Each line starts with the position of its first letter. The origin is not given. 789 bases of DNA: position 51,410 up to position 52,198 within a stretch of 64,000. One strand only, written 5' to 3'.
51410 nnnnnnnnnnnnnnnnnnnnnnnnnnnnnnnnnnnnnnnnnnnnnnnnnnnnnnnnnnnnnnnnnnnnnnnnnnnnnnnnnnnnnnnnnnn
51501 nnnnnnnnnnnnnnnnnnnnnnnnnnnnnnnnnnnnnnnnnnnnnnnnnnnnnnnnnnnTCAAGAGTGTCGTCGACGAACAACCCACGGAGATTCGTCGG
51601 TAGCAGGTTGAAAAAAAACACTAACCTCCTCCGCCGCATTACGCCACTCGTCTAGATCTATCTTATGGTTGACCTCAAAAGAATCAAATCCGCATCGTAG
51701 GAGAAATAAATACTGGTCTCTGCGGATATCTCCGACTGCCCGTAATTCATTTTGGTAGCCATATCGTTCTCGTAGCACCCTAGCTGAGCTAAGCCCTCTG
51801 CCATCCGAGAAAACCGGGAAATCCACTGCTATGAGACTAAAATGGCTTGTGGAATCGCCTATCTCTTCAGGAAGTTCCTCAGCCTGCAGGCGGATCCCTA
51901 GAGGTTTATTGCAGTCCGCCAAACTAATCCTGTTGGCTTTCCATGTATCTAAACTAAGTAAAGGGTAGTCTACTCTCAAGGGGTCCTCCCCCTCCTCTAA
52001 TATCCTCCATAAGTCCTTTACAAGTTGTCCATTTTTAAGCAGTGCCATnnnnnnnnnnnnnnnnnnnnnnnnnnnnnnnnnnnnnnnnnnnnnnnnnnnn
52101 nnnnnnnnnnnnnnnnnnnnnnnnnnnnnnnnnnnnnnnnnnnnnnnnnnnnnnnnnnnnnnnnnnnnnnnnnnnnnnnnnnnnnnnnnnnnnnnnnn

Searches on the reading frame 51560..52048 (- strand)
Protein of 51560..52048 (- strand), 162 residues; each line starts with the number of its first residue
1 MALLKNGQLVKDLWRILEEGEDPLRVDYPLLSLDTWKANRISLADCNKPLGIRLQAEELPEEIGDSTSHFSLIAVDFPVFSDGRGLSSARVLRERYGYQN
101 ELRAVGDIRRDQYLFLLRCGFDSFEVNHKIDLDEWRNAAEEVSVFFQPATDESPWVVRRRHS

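Call 31: search_protein_families(library=pfam, proteins=[window:51560-52048:-], max_evalue=0.00001)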
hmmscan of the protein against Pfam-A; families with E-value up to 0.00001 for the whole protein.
window:51560-52048:- (162 aa): 1 family
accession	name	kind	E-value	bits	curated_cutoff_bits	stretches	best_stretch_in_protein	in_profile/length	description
PF06073.17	DUF934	-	2e-33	114.8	25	1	51-153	1-103/107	Bacterial protein of unknown function (DUF934)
